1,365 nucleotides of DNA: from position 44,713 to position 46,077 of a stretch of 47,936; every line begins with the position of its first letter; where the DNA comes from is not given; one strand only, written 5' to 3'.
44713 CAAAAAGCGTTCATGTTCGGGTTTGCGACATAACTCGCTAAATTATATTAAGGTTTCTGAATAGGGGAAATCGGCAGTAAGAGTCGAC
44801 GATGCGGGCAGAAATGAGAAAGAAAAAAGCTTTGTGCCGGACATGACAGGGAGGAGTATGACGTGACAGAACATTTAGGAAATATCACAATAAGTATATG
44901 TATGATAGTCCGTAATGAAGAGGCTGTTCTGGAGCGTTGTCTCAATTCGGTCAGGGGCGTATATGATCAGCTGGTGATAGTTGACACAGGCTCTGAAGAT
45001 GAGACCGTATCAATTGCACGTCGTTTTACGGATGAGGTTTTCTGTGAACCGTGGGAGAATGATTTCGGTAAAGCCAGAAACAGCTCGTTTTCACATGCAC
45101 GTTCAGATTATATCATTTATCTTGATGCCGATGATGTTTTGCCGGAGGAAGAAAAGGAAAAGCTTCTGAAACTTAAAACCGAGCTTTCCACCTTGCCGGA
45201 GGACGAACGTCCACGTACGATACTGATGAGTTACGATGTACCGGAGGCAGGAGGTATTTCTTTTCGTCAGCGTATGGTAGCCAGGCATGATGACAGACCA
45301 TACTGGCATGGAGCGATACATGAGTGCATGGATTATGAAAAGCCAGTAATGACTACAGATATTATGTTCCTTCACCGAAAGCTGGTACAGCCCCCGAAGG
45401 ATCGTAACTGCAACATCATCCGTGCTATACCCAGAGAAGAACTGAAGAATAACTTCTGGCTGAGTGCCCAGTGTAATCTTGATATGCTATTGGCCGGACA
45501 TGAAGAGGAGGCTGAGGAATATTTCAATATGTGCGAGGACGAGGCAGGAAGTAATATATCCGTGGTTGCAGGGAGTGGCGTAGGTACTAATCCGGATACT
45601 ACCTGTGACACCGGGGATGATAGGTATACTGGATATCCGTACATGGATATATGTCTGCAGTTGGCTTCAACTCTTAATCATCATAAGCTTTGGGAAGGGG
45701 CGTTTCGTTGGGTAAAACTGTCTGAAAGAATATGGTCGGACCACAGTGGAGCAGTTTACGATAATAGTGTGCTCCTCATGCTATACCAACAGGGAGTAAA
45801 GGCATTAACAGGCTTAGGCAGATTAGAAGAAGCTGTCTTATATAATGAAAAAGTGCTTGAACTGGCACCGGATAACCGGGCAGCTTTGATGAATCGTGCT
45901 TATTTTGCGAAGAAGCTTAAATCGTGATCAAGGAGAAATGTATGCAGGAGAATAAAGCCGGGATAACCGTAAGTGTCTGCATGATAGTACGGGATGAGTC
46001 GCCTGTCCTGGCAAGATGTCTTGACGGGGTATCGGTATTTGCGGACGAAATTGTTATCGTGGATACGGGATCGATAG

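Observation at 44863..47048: Two paralogous SunS-type (GT2 + TPR) glycosyltransferases immediately downstream of the precursor pair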

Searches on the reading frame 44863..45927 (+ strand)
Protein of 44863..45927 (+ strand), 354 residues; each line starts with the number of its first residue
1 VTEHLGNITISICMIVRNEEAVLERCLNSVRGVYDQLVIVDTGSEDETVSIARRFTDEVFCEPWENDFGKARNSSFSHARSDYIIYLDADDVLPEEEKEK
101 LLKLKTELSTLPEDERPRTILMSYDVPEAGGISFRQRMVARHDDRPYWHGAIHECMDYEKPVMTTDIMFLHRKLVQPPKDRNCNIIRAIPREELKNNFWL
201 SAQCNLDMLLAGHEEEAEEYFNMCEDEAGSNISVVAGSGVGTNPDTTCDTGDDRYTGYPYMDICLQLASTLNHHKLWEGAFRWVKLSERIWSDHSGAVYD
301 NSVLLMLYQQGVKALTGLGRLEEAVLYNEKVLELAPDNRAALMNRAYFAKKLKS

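Call 4: search_protein_families(library=pfam, proteins=[window:44863-45927:+], max_evalue=0.01)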
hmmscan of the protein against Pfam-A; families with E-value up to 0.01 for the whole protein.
window:44863-45927:+ (354 aa): 5 families
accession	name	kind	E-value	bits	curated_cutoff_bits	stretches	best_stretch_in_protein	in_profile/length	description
PF00535.33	Glycos_transf_2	-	1.1e-21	77.9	23.3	1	11-104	1-102/168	Glycosyl transferase family 2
PF10111.15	Glyco_tranf_2_2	-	8.6e-08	32.4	27.3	1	11-107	3-108/276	Glycosyltransferase like family 2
PF13704.12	Glyco_tranf_2_4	-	1.1e-05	26.3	27.5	1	17-94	1-85/98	Glycosyl transferase family 2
PF13181.12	TPR_8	-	0.0029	18.1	25.7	0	313-338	9-34/34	Tetratricopeptide repeat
PF00515.34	TPR_1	-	0.0063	16.7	27.8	0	314-338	10-34/34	Tetratricopeptide repeat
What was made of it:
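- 44863..45927 (+): GT1, 354 aa: a GT2-family GT-A catalytic domain followed by a helical repeat domain. No signal peptide, so it is predicted to be cytoplasmic. Pfam PF00535, E 1e-21 (call 4).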

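Call 5: search_solved_structures(query=window:44863-45927:+, max_evalue=0.01, show_alignments=2)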
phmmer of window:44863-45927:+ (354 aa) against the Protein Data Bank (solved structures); distinct sequences matched with E-value up to 0.01: 15.
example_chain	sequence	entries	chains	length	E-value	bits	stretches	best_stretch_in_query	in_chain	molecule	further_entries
22ao_A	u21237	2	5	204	6.7e-22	81.1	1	10-102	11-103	GmaR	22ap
7msp_A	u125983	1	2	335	2.7e-18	69.3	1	9-221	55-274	SPbeta prophage-derived glycosyltransferase SunS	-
7msn_A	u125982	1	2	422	4.8e-18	68.4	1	9-221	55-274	SPbeta prophage-derived glycosyltransferase SunS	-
7msk_A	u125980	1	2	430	2.2e-11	46.5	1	12-97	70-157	Glyco_trans_2-like domain-containing protein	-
9omm_A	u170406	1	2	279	0.00071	21.8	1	18-93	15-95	Glycosyltransferase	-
9omh_A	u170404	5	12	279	0.00071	21.8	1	18-93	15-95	Glycosyltransferase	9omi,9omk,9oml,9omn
9omj_A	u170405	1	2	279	0.00073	21.8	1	18-93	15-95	Glycosyltransferase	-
5hea_A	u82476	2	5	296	0.00074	21.7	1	9-101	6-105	Putative glycosyltransferase (GalT1)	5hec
6h1j_A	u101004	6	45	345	0.0046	19.1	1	27-102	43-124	Probable ss-1,3-N-acetylglucosaminyltransferase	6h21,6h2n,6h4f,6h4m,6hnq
1na0_A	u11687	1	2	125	0.005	19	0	318-345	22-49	designed protein CTPR3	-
7obi_A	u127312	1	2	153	0.0056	18.9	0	319-346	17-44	CTPR-rv4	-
2wqh_A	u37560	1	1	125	0.0064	18.7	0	318-345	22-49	CTPR3Y3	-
4y6n_A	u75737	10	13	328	0.008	18.4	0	8-94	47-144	Glucosyl-3-phosphoglycerate synthase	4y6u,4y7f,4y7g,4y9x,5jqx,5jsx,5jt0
3e25_A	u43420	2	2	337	0.0083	18.3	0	8-94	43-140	Putative uncharacterized protein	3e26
4ddz_A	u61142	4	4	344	0.0087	18.2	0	8-94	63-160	GLUCOSYL-3-PHOSPHOGLYCERATE SYNTHASE (GpgS) | Glucosyl-3-phosphoglycerate synthase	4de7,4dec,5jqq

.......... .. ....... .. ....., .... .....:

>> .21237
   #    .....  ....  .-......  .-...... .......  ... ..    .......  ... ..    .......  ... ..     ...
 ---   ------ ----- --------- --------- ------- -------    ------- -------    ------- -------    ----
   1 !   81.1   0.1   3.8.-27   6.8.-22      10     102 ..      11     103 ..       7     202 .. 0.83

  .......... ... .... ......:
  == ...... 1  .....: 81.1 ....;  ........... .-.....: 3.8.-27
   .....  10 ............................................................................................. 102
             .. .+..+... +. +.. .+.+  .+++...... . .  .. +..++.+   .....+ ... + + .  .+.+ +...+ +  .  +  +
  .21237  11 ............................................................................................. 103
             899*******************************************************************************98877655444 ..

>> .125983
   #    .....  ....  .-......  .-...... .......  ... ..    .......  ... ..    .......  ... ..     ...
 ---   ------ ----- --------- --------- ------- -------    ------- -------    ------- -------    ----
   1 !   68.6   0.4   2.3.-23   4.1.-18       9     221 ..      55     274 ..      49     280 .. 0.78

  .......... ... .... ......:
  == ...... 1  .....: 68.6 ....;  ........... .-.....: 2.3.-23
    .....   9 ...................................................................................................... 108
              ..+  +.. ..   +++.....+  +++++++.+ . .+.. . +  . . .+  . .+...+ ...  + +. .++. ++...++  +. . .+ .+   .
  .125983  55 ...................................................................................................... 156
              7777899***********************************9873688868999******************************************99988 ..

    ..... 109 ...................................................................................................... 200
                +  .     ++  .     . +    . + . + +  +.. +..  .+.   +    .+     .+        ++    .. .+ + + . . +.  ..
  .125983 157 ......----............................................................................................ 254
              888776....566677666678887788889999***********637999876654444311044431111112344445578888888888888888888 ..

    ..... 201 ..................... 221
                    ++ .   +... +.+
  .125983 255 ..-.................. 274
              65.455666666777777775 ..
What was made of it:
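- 44863..45927 (+): PDB sequence hits: GmaR E 7e-22 and SunS E 3e-18 (call 5).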

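Call 10: search_protein_families(library=ncbifam, proteins=[window:44863-45927:+], max_evalue=0.01)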
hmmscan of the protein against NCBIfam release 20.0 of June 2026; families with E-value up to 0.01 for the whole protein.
window:44863-45927:+ (354 aa): 12 families
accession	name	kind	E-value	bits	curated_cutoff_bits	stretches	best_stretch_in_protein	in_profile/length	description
TIGR04195.1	S_glycosyl_SunS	equivalog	3.6e-19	68.9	350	1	9-220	58-276/421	SunS family peptide S-glycosyltransferase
TIGR04283.1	glyco_like_mftF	equivalog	1.8e-09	37.5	182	1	10-103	1-95/221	TIGR04283 family arsenosugar biosynthesis glycosyltransferase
NF007482.0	PRK10073.1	equivalog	1.3e-07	31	423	1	9-106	7-111/334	glycosyltransferase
TIGR03965.1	mycofact_glyco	equivalog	3.8e-06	26.1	280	1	9-96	75-169/467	mycofactocin biosynthesis glycosyltransferase MftF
NF047683.1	TeichurnBiosyTuaG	equivalog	4e-06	26.6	400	1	9-104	7-110/252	teichuronic acid biosynthesis protein TuaG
NF010496.0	PRK13915.1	equivalog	1.7e-05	24.1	262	1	6-90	29-126/307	glucosyl-3-phosphoglycerate synthase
TIGR04182.1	glyco_TIGR04182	equivalog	2.7e-05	23.7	325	1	14-103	6-95/293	S-layer glycoprotein N-glycosyltransferase AglJ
NF058614.1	PPMAGASynPpgS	equivalog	8.6e-05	22.1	370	1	14-81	6-73/226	polyprenyl-phospho-N-acetylgalactosaminyl synthase PpgS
TIGR03111.1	glyc2_xrt_Gpos1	hypoth_equivalog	0.00043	19.2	363.95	1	9-99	50-150/439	TIGR03111 family XrtG-associated glycosyltransferase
NF041391.1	DPhHxTase_Halo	equivalog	0.00096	18.2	375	1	17-103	4-91/213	dolichyl-phosphate hexose transferase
TIGR03937.1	PgaC_IcaA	equivalog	0.0033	16.5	422.3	1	9-98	46-143/407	poly-beta-1,6-N-acetyl-D-glucosamine synthase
NF050819.1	PolSacchBiosHfsG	equivalog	0.0086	15.3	500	0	33-98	37-108/302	polysaccharide biosynthesis protein HfsG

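Call 11: find_homologous_proteins(query=window:44863-45927:+, max_evalue=0.00001)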
Query window:44863-45927:+ (354 aa): 74 proteins with E <= 0.00001 among 2747 candidates.
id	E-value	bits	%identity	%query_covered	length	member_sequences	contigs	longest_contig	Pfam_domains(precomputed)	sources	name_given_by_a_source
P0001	6.0e-242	820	100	100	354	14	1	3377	PF10111.15,PF00535.33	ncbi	-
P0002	1.3e-139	483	64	100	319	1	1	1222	PF10111.15,PF00535.33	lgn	-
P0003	2.5e-137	476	65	98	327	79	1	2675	PF10111.15,PF00535.33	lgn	-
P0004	5.4e-136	471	63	100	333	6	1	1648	PF00535.33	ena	-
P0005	2.0e-135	469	63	97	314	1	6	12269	PF00535.33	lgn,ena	-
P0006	1.0e-134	467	61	100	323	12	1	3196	PF00535.33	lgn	-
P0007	6.0e-133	461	64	96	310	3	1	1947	PF00535.33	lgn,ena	-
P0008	1.5e-120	420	59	97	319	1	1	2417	PF10111.15,PF00535.33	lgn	-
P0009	1.2e-116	408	55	100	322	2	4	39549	PF14559.13,PF10111.15,PF00535.33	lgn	-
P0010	3.2e-115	403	55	96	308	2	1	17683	PF00535.33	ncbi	-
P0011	1.7e-110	387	75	63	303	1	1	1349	PF00535.33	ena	-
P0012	4.9e-109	383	53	100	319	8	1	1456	PF10111.15,PF13181.13,PF00535.33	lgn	-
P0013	1.4e-106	375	52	100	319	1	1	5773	PF10111.15,PF13181.13,PF00535.33,PF07719.24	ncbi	-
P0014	6.2e-40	155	32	97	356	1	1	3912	PF00535.33,PF07719.24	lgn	-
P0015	6.0e-39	152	33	96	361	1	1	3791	PF14559.13,PF10111.15,PF12895.14,PF13432.13,PF12688.14,PF00535.33,PF07719.24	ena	-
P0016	2.2e-38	150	32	97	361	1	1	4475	PF10111.15,PF00535.33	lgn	-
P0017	9.8e-38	148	33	98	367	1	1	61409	PF10111.15,PF00535.33,PF07719.24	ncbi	-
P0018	4.0e-36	143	31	97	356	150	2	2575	PF14559.13,PF12895.14,PF00535.33,PF07719.24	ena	-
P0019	5.8e-35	139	31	97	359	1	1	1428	PF00535.33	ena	-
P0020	4.0e-34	136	30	98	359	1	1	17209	PF00515.35,PF00535.33,PF07719.24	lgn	-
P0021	8.8e-34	135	30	96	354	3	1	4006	PF00535.33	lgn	-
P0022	1.0e-33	135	32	99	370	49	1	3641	PF14559.13,PF00535.33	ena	-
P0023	2.3e-33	134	40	52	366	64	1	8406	PF00515.35,PF00535.33,PF07719.24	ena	-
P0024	5.8e-33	132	42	50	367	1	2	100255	PF00535.33,PF07719.24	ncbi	-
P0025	1.0e-32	132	29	96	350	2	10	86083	PF14559.13,PF10111.15,PF00535.33,PF07719.24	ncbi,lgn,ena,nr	ncbi:MAG: glycosyltransferase [Clostridia bacterium]|nr:glycosyltransferase [Clostridia bacterium]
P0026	1.1e-32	131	27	97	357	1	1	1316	PF10111.15,PF00535.33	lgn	-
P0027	1.0e-31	128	30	97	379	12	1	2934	PF14559.13,PF10111.15,PF13424.13,PF00535.33,PF07719.24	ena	-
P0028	1.1e-31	128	30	96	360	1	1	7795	PF10111.15,PF00515.35,PF13181.13,PF00535.33,PF07719.24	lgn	-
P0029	1.5e-31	128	30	96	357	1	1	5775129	PF10111.15,PF00535.33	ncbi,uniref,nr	ncbi:tetratricopeptide repeat-containing glycosyltransferase family 2 protein [Oceanirhabdus sp. W01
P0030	2.8e-31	127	29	97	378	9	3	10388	PF10111.15,PF00535.33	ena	-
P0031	3.8e-31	126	41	51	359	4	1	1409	PF10111.15,PF00535.33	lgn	-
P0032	9.3e-31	125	30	96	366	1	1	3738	PF13432.13,PF00535.33,PF07719.24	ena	-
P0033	9.7e-31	125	32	96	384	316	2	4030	PF14559.13,PF13414.13,PF00515.35,PF13424.13,PF21033.5,PF13432.13,PF13428.13,PF13181.13,PF00535.33,PF07719.24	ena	-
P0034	2.3e-30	124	41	51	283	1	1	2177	PF00535.33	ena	-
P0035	6.7e-29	119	39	52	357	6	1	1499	PF00535.33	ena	-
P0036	7.0e-27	112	29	96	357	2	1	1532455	PF10111.15,PF00515.35,PF00535.33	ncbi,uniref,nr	ncbi:glycosyltransferase family 2 protein [Paenibacillus sp. GSMTC-2017]|uniref:glycosyltransferase 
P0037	7.3e-25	106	37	42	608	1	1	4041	PF13431.13,PF23914.2,PF25060.1,PF13414.13,PF13176.13,PF12569.15,PF13428.13,PF00535.33,PF25064.2,PF23231.2,PF14559.13,PF24575.2,PF13371.13,PF00515.35,PF12895.14,PF13424.13,PF13432.13,PF13181.13,PF07719.24,PF13174.13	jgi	jgi:tetratricopeptide (TPR) repeat protein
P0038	1.2e-23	102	36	51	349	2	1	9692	PF00535.33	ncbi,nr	ncbi:MAG: glycosyltransferase family 2 protein [Oscillospiraceae bacterium]|nr:glycosyltransferase f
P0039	2.0e-23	101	51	28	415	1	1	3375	PF10111.15,PF00515.35,PF13181.13,PF00535.33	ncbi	-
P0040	2.7e-22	97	61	24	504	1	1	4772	PF14559.13,PF13424.13,PF13432.13,PF00535.33,PF07719.24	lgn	-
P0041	9.2e-22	96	56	26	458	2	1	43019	PF14559.13,PF13371.13,PF00515.35,PF13424.13,PF13432.13,PF13428.13,PF13181.13,PF00535.33,PF07719.24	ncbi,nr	ncbi:MAG: glycosyltransferase [Paenibacillaceae bacterium]|nr:glycosyltransferase [Paenibacillaceae 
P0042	1.6e-19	88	48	26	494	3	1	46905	PF14559.13,PF23914.2,PF00515.35,PF13432.13,PF13428.13,PF13181.13,PF00535.33,PF07719.24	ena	-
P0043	3.6e-19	87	50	24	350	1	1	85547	PF00535.33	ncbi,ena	-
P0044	4.6e-19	87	37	49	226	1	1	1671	PF13641.13,PF00535.33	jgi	jgi:glycosyltransferase involved in cell wall biosynthesis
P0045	1.1e-18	85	53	24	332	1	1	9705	PF14559.13,PF13431.13,PF00515.35,PF13432.13,PF13428.13,PF00535.33,PF07719.24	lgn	-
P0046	9.5e-18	82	48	26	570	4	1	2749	PF13431.13,PF23914.2,PF25062.2,PF13414.13,PF13176.13,PF13428.13,PF23241.2,PF00535.33,PF25064.2,PF14559.13,PF13371.13,PF00515.35,PF12895.14,PF13424.13,PF21033.5,PF13432.13,PF13429.13,PF13181.13,PF07719.24,PF13174.13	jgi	-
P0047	1.1e-17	82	41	30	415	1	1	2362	PF13431.13,PF13414.13,PF13176.13,PF13428.13,PF00535.33,PF13374.13,PF14559.13,PF13371.13,PF00515.35,PF13424.13,PF13432.13,PF13181.13,PF07719.24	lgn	-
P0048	1.2e-17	82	54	24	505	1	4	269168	PF14559.13,PF13432.13,PF13428.13,PF13181.13,PF00535.33,PF07719.24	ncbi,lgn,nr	ncbi:MAG: glycosyltransferase [Ignavibacteriae bacterium]|nr:glycosyltransferase [Ignavibacteriota b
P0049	1.3e-17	82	31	51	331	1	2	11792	PF00535.33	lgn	-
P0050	2.0e-17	81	46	26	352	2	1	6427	PF25063.1,PF13431.13,PF23914.2,PF13414.13,PF13176.13,PF13428.13,PF00535.33,PF13374.13,PF14559.13,PF00515.35,PF12895.14,PF13424.13,PF21033.5,PF13432.13,PF13181.13,PF07719.24,PF13174.13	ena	-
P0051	3.4e-17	81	38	42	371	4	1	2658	PF14559.13,PF13431.13,PF00515.35,PF13424.13,PF13432.13,PF13428.13,PF13181.13,PF00535.33,PF07719.24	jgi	-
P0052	6.4e-17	80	50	24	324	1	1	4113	PF14559.13,PF13431.13,PF00515.35,PF13424.13,PF13432.13,PF13428.13,PF13181.13,PF00535.33,PF07719.24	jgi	-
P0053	9.1e-17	79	43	26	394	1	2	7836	PF13431.13,PF23914.2,PF13414.13,PF13176.13,PF13428.13,PF00535.33,PF13374.13,PF14559.13,PF13371.13,PF00515.35,PF13424.13,PF13432.13,PF13181.13,PF07719.24,PF13174.13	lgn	-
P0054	2.1e-16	78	47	27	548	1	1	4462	PF14559.13,PF13431.13,PF00515.35,PF13424.13,PF13176.13,PF13432.13,PF13428.13,PF13181.13,PF00535.33,PF07719.24,PF13374.13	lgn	-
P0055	4.6e-16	77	36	42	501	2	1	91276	PF12895.14,PF00535.33,PF07719.24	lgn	-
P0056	8.4e-16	76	28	92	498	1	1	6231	PF14559.13,PF00515.35,PF13424.13,PF28559.1,PF13181.13,PF00535.33,PF07719.24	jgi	jgi:glycosyltransferase involved in cell wall biosynthesis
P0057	8.5e-16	76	48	26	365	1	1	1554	PF00535.33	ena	-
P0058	1.1e-15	76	49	24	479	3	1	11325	PF07721.21,PF14559.13,PF13431.13,PF00515.35,PF13424.13,PF13432.13,PF13428.13,PF13181.13,PF00535.33,PF07719.24,PF13174.13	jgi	jgi:tetratricopeptide (TPR) repeat protein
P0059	1.8e-15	75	55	24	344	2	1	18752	PF13431.13,PF00515.35,PF13424.13,PF13176.13,PF21033.5,PF13181.13,PF00535.33,PF07719.24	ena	-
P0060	1.9e-15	75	50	23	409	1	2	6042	PF00535.33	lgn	-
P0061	5.2e-15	73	46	27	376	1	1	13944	PF13414.13,PF00515.35,PF13424.13,PF13432.13,PF13181.13,PF00535.33,PF07719.24,PF13174.13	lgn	-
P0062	5.7e-15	73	49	24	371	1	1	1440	PF14559.13,PF13431.13,PF13424.13,PF13432.13,PF13428.13,PF00535.33,PF07719.24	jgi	jgi:tetratricopeptide (TPR) repeat protein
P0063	8.3e-15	73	48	26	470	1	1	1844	PF14559.13,PF13431.13,PF13371.13,PF13176.13,PF13432.13,PF13428.13,PF13181.13,PF00535.33,PF07719.24,PF13174.13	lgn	-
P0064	1.0e-14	72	35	42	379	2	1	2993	PF14559.13,PF13431.13,PF13428.13,PF00535.33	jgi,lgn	jgi:glycosyltransferase involved in cell wall biosynthesis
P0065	1.4e-14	72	55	23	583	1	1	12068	PF13431.13,PF23914.2,PF13176.13,PF13428.13,PF00535.33,PF14559.13,PF13371.13,PF00515.35,PF12895.14,PF13424.13,PF13432.13,PF13181.13,PF07719.24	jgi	jgi:glycosyltransferase involved in cell wall biosynthesis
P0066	4.6e-14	70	42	26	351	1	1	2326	PF25063.1,PF13431.13,PF23914.2,PF13414.13,PF13176.13,PF13428.13,PF00535.33,PF13374.13,PF14559.13,PF00515.35,PF13424.13,PF13432.13,PF13181.13,PF07719.24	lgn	-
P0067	2.2e-13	68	42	27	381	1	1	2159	PF13431.13,PF23914.2,PF13414.13,PF13176.13,PF13428.13,PF00535.33,PF13374.13,PF07721.21,PF14559.13,PF13371.13,PF00515.35,PF13424.13,PF13432.13,PF13181.13,PF07719.24,PF13174.13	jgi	jgi:glycosyltransferase involved in cell wall biosynthesis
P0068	6.3e-13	66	34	42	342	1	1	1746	PF07721.21,PF14559.13,PF13431.13,PF13432.13,PF13428.13,PF00535.33,PF07719.24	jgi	jgi:glycosyltransferase involved in cell wall biosynthesis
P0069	7.4e-13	66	44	28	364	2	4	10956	PF00535.33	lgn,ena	-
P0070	9.1e-11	59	28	51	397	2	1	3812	PF12895.14,PF13428.13,PF00535.33,PF07719.24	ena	-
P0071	7.7e-10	56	42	23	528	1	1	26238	PF13847.13,PF13489.13,PF05175.21,PF13649.13,PF13428.13,PF00535.33,PF01209.25,PF08241.19,PF08242.19,PF07719.24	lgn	-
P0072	1.7e-9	55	41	25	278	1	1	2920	PF00535.33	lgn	-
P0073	1.2e-8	52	38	26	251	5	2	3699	PF00535.33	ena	-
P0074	8.1e-6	43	32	28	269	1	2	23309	PF00535.33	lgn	-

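Call 24: find_encoding_contigs(protein=P0025, flank=10000, max_places=3)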
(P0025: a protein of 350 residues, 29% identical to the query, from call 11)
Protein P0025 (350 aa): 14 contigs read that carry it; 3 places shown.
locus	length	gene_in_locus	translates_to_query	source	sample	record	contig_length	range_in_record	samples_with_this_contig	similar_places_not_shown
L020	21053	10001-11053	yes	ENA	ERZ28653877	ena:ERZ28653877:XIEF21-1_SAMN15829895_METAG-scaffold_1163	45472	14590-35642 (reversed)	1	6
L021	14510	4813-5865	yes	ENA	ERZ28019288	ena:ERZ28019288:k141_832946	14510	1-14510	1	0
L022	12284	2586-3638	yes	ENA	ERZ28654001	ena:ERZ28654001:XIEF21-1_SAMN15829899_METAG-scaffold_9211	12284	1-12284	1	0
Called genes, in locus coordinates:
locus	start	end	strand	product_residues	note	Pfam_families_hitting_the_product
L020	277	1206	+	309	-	PF02603:Hpr_kinase_N, PF07475:Hpr_kinase_C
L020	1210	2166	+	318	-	PF00480:ROK, PF01869:BcrAD_BadFG (faint)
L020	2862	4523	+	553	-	PF02310:B12-binding, PF04055:Radical_SAM, PF13311:DUF4080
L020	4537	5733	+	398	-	PF01966:HD, PF13286:HD_assoc (faint)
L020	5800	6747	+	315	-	PF01145:Band_7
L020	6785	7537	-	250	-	PF02535:Zip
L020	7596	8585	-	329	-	PF02129:Peptidase_S15 (faint), PF12146:Hydrolase_4, PF00561:Abhydrolase_1 (weak), PF12697:Abhydrolase_6 (weak), PF00326:Peptidase_S9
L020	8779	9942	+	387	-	-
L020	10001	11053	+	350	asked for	PF00535:Glycos_transf_2, PF10111:Glyco_tranf_2_2 (weak), PF07719:TPR_2 (faint), PF14559:TPR_19 (faint)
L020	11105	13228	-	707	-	PF01138:RNase_PH, PF03725:RNase_PH_C, PF03726:PNPase, PF01138:RNase_PH, PF00013:KH_1, PF22675:KH-I_KHDC4-BBP (faint), PF00575:S1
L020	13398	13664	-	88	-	PF00312:Ribosomal_S15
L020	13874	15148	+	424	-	-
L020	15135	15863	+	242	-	PF00072:Response_reg, PF00486:Trans_reg_C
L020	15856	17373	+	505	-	PF00672:HAMP, PF00512:HisKA, PF02518:HATPase_c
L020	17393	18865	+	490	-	PF13540:RCC1_2 (faint), PF25390:WD40_RLD, PF25384:Alsin_RLD (faint), PF25390:WD40_RLD, PF00415:RCC1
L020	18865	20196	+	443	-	PF25390:WD40_RLD, PF25384:Alsin_RLD (faint), PF00415:RCC1 (weak), PF13540:RCC1_2 (weak)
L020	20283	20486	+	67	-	PF01197:Ribosomal_L31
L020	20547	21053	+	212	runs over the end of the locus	PF00702:Hydrolase, PF12710:HAD, PF13419:HAD_2, PF13242:Hydrolase_like (weak)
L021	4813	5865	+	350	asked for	PF00535:Glycos_transf_2, PF10111:Glyco_tranf_2_2 (weak), PF07719:TPR_2 (faint), PF14559:TPR_19 (faint)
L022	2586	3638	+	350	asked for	PF00535:Glycos_transf_2, PF10111:Glyco_tranf_2_2 (weak), PF07719:TPR_2 (faint), PF14559:TPR_19 (faint)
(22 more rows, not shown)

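Call 40: predict_structure(alignment_id=A2)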
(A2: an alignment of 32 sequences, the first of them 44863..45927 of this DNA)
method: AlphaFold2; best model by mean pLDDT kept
length: 354 residues; sequences in the alignment: 32
mean_pLDDT: 89.4   pTM: 0.84
mean pLDDT of the five models: 89.4, 89.0, 88.8, 88.7, 88.5
residues with pLDDT >= 90: 271; 70-90: 46; 50-70: 9; < 50: 28
segments of 3 or more residues with pLDDT < 50: 1-4, 233-256
pLDDT, mean of each block of 10 residues (from residue 1): 69 97 98 98 98 99 95 96 97 98 97 95 92 92 86 81 97 90 94 91 95 97 91 41 40 54 93 97 96 77 94 98 98 97 98 96
secondary structure, 60 per line:
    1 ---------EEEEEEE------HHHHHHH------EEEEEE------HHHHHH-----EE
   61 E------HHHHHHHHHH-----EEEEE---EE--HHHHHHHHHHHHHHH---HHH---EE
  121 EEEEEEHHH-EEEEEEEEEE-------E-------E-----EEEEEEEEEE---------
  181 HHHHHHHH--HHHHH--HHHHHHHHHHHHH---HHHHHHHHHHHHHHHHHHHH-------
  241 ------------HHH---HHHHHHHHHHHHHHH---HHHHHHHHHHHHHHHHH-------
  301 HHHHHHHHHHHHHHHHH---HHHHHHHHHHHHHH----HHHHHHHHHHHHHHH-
elements in order: E10-16 H23-29 E36-41 H48-53 E59-61 H68-77 E83-87 H95-109 E119-126 E131-140 E162-171 H181-188 H191-195 H198-210 H214-233 H259-273 H277-293 H301-317 H321-334 H339-353
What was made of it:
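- On GT2 (GT-A, inverting) nucleotide-sugar glycosyltransferases: The GT-A fold is modelled with high confidence (call 40).
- Checked: The AlphaFold model of GT1 (pLDDT 89.4) has a GT-A domain followed by an all-helical repeat domain (call 40).
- Family: GT2 plus helical/TPR architecture (calls 4, 40).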
